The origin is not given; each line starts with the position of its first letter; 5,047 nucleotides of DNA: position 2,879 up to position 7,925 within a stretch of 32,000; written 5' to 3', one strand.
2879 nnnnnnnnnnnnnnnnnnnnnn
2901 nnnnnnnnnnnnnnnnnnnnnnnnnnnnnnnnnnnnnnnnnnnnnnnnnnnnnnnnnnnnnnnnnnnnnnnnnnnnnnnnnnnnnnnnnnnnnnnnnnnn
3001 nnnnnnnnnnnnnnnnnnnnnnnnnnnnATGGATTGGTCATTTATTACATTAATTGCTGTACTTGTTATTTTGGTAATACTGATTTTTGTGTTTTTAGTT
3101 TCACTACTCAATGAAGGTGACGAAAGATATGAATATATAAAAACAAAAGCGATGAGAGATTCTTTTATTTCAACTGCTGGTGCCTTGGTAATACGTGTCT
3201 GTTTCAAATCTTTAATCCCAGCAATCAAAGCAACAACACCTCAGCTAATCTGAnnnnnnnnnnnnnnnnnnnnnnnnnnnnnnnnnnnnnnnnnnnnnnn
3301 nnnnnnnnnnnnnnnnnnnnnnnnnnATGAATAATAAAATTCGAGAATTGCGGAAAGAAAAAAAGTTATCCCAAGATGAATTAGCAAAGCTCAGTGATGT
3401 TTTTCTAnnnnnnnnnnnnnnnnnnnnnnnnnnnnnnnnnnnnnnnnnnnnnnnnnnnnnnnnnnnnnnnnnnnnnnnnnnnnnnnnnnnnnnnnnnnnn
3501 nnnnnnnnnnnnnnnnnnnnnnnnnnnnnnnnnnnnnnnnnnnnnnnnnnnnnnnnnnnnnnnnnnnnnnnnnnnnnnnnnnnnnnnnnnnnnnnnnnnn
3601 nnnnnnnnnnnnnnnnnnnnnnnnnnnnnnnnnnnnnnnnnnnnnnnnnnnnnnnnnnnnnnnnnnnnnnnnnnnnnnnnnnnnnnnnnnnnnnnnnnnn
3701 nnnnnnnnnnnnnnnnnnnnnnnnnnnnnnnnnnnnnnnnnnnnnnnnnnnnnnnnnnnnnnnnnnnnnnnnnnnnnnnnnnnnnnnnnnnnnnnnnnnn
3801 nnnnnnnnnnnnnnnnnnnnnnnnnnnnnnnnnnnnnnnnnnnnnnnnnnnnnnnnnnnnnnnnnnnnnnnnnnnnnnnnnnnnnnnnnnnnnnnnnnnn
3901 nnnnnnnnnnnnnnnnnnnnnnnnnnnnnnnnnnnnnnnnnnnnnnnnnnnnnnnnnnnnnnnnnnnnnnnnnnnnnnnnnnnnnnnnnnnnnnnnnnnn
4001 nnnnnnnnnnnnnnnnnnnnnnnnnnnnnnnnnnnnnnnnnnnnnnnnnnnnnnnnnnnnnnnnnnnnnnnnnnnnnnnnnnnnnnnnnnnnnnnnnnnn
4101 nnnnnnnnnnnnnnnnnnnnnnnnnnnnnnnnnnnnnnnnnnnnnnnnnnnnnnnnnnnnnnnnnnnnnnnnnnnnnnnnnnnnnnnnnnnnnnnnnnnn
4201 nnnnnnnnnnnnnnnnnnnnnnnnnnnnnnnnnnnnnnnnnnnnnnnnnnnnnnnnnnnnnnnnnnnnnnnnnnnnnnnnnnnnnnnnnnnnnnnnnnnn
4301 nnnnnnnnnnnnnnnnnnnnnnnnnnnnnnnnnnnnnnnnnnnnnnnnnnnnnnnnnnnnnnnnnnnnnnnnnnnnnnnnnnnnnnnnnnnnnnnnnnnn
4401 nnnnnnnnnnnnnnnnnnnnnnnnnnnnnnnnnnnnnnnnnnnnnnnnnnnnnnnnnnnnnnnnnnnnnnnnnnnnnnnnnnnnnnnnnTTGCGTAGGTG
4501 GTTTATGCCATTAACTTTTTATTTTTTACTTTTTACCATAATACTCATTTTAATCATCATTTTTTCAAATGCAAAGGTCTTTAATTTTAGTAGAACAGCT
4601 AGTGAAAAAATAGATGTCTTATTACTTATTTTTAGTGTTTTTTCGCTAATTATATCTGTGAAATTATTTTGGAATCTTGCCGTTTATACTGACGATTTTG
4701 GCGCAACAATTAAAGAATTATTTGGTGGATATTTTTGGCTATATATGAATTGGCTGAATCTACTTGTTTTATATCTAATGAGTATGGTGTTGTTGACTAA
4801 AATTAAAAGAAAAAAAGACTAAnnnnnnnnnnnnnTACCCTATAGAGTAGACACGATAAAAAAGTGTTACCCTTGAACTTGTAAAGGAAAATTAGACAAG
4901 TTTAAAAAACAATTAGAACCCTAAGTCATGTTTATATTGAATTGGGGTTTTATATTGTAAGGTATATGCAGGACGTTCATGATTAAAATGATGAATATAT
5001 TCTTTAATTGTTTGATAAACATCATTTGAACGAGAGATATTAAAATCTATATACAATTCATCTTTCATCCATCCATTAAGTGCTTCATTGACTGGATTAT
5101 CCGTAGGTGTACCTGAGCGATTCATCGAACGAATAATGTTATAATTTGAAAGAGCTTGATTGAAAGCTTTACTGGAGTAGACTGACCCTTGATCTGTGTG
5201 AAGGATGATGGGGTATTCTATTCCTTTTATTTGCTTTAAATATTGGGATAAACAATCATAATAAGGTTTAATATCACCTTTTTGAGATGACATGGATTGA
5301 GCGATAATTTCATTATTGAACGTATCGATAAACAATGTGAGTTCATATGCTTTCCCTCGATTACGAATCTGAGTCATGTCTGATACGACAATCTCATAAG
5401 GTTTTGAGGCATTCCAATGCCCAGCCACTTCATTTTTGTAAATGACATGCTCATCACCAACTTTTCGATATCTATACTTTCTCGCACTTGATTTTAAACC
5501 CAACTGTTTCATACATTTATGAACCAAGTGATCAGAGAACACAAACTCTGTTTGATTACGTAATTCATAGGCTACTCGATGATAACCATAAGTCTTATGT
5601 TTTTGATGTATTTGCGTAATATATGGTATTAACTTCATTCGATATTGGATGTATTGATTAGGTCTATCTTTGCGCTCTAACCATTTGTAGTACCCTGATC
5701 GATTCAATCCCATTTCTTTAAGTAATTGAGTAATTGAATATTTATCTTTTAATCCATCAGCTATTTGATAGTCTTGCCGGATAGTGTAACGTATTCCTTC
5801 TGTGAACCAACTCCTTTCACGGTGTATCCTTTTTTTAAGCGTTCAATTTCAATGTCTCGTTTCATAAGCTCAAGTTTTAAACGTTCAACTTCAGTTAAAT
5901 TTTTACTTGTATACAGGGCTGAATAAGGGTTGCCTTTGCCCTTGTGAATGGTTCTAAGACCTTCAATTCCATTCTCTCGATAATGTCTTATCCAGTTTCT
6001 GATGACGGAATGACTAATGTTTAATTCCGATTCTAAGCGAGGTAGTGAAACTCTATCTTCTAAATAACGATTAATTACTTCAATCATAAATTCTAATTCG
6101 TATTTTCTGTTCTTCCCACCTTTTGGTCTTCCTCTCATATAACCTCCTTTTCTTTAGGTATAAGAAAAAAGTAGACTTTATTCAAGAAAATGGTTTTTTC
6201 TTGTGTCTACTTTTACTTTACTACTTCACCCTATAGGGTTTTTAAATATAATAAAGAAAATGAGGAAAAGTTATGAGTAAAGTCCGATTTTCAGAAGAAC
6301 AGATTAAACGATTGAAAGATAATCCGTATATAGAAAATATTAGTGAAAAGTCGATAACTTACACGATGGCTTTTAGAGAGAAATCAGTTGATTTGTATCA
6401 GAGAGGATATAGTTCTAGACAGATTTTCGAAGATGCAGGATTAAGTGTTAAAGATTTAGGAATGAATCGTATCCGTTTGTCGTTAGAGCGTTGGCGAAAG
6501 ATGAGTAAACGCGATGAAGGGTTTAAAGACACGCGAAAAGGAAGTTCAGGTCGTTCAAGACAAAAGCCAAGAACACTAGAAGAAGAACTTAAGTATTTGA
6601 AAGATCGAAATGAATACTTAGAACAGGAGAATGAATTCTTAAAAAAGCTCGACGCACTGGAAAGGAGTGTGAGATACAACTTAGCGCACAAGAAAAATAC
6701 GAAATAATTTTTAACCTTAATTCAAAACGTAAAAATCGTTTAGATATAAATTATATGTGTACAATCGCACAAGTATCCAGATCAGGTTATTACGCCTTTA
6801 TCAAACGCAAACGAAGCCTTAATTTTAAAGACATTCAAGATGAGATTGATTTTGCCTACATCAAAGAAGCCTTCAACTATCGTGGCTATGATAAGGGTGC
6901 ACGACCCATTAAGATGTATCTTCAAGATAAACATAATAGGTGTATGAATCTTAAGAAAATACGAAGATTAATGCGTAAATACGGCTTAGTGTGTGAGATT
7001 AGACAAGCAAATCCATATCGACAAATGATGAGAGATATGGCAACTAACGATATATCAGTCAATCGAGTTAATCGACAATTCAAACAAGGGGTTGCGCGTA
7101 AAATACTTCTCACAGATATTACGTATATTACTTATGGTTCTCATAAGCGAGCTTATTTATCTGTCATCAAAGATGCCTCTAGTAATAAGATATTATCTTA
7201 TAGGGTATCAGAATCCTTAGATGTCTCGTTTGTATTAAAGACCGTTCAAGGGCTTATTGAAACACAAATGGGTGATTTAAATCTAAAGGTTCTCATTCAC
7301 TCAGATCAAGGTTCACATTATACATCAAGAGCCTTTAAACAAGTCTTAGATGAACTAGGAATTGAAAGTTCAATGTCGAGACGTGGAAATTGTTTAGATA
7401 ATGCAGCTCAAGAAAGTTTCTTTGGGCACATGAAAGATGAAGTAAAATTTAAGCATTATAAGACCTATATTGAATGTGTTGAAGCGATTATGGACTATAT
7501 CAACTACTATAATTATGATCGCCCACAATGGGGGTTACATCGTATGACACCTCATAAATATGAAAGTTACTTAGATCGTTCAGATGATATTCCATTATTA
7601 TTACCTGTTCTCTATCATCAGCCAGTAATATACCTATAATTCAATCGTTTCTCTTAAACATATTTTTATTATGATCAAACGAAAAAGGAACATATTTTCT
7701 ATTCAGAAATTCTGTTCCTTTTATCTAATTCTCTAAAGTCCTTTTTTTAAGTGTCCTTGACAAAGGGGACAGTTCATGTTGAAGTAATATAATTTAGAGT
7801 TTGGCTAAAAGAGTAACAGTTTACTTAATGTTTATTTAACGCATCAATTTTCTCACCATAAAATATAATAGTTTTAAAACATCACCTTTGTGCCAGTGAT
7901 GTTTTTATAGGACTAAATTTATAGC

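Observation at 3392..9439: Four diverged direct copies of one promoter/palindromic-operator/leader module inside a small accessory island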

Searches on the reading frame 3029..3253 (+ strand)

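Call 52: search_protein_families(library=pfam, proteins=[window:3029-3253:+], max_evalue=0.001)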
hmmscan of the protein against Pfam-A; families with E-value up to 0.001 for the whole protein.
window:3029-3253:+ (74 aa): 0 families

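Call 71: search_protein_families(library=pfam, proteins=[window:3029-3253:+], max_evalue=1)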
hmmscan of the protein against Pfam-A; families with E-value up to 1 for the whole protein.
window:3029-3253:+ (74 aa): 6 families
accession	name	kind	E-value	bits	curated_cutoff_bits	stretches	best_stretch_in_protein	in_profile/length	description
PF09911.14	DUF2140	-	0.019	14.9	34.3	1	3-32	5-34/187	Uncharacterized protein conserved in bacteria (DUF2140)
PF02939.21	UcrQ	-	0.046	14.1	25.2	1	13-44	45-76/78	UcrQ family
PF06143.16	Baculo_11_kDa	-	0.18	11.8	28.4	1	6-41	37-73/84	Baculovirus 11 kDa family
PF25184.1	YxzE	-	0.33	12.4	40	1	9-35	3-29/65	YxzE-like putative bacteriocin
PF20563.3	DUF6773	-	0.38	11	27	1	31-63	7-39/163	Family of unknown function (DUF6773)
PF13800.11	Sigma_reg_N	-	0.92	10.3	26.3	1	4-39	16-52/91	Sigma factor regulator N-terminal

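Call 72: search_protein_families(library=ncbifam, proteins=[window:3029-3253:+], max_evalue=1)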
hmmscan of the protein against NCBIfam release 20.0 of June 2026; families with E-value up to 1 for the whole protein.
window:3029-3253:+ (74 aa): 6 families
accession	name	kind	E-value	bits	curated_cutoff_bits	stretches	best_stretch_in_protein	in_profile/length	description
NF045848.1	MMCAP2_0566_fam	domain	0.0023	17.2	90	1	5-70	60-124/322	MMCAP2_0566 family conjugal transfer protein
TIGR00967.1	3a0501s007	equivalog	0.013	14.4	253.6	1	6-68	199-262/414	preprotein translocase subunit SecY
NF033218.1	anchor_AmaP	equivalog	0.058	13.2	55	1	5-54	7-58/166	alkaline shock response membrane anchor protein AmaP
TIGR04402.2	mob_CxxC_CxxC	subfamily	0.13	12.5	70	1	6-45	59-98/180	mobilome CxxCx(11)CxxC protein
NF041581.1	SosA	equivalog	0.16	12.2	60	1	5-28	9-32/77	DNA damage-induced cell division inhibitor SosA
NF042931.1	SAG1386_EF1546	equivalog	0.29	11.2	80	1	5-33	30-58/158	SAG1386/EF1546 family surface-associated protein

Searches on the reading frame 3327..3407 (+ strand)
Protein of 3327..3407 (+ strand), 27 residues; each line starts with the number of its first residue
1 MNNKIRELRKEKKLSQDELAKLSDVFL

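Call 100: search_protein_families(library=pfam, proteins=[window:3327-3407:+], max_evalue=10)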
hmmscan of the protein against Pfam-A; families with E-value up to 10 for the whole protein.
seq(27 aa): 4 families
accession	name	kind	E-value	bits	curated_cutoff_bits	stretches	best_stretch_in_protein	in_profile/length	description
PF01381.28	HTH_3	-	5.1e-05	23.7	23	1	5-25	1-21/55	Helix-turn-helix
PF12844.13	HTH_19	-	0.00046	20.5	30.2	1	3-21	2-20/64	Helix-turn-helix domain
PF13560.12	HTH_31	-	0.041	14.6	27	1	5-24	6-25/64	Helix-turn-helix domain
PF13744.12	HTH_37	-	0.076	13.3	27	1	4-24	22-42/80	Helix-turn-helix domain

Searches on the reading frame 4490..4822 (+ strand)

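Call 6: search_protein_families(library=pfam, proteins=[window:4490-4822:+], max_evalue=0.01)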
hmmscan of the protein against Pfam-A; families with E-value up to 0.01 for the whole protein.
window:4490-4822:+ (110 aa): 0 families

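Call 71: search_protein_families(library=pfam, proteins=[window:4490-4822:+], max_evalue=1)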
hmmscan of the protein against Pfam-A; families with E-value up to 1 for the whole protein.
window:4490-4822:+ (110 aa): 2 families
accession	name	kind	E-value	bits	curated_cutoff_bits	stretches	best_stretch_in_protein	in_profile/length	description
PF13687.11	DUF4153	-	0.023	14.3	27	1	10-94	221-306/373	Domain of unknown function (DUF4153)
PF10373.15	EST1_DNA_bind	-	0.18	11.7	22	1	13-63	140-190/282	Est1 DNA/RNA binding domain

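Call 72: search_protein_families(library=ncbifam, proteins=[window:4490-4822:+], max_evalue=1)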
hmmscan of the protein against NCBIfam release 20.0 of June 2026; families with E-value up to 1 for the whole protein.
window:4490-4822:+ (110 aa): 0 families

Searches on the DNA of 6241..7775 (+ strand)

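Call 34: search_dna_similar(query=window:6241-7775:+, collection=plasmids, mode=distant, max_rows=15)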
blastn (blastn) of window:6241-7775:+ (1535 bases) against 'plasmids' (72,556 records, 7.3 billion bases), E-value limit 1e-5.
Records with a match: 21; places in all: 25; records where one place covers at least 80% of the query: 0.
Best place of each record, by identity: 80-90% 1; 60-80% 20.
By first word of the organism name: Bacillus 13; Clostridium 7; Clostridiaceae 1.
By predicted mobility (MOB-suite, as given by PLSDB): non-mobilizable 14; conjugative 6; mobilizable 1.
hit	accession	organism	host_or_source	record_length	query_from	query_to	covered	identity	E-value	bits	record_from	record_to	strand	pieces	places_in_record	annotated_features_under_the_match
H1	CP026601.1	Clostridiaceae bacterium 14S0207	Bos taurus,whole organsim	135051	1055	1212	10%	70.8%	3e-9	73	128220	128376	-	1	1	none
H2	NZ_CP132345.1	Clostridium butyricum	Homo sapiens,Faeces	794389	1130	1276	10%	72.3%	2e-10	76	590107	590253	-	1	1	IS3 family transposase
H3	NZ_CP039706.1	Clostridium butyricum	Homo sapiens,isolation from The first ...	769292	1130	1276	10%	71.6%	3e-9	72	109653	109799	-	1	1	IS3 family transposase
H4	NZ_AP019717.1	Clostridium butyricum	-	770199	1130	1276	10%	71.6%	3e-9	72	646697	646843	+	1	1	IS3 family transposase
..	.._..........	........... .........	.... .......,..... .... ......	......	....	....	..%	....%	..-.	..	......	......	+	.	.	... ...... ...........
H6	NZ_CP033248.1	Clostridium butyricum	environment swab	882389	1130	1276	10%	71.6%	3e-9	72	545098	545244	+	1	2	IS3 family transposase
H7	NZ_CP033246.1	Clostridium butyricum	Homo sapiens,stool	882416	1130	1276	10%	71.6%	3e-9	72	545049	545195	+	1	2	IS3 family transposase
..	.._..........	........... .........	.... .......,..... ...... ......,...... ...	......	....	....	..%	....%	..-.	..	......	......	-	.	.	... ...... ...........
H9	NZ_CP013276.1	Bacillus thuringiensis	Vectobac,bacterial clone,Commercial ...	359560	821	973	10%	68.6%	5e-6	61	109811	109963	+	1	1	IS3 family transposase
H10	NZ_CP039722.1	Bacillus thuringiensis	whole organism,soil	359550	821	973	10%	68.6%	5e-6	61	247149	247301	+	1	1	IS3 family transposase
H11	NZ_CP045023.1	Bacillus thuringiensis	whole organism,soil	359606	821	973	10%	68.6%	5e-6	61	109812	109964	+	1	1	IS3 family transposase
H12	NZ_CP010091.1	Bacillus thuringiensis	Dendrolimus sibericus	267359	821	973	10%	68.6%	5e-6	61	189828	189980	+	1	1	none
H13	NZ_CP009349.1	Bacillus thuringiensis HD1002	Sewage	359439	821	973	10%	68.6%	5e-6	61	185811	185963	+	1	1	IS3 family transposase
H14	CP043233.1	Bacillus thuringiensis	whole organism,soil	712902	821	973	10%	68.6%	5e-6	61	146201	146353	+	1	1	none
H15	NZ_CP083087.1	Bacillus thuringiensis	whole organism,Biopesticide B401/B402 ...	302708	821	973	10%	68.6%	5e-6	61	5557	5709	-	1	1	none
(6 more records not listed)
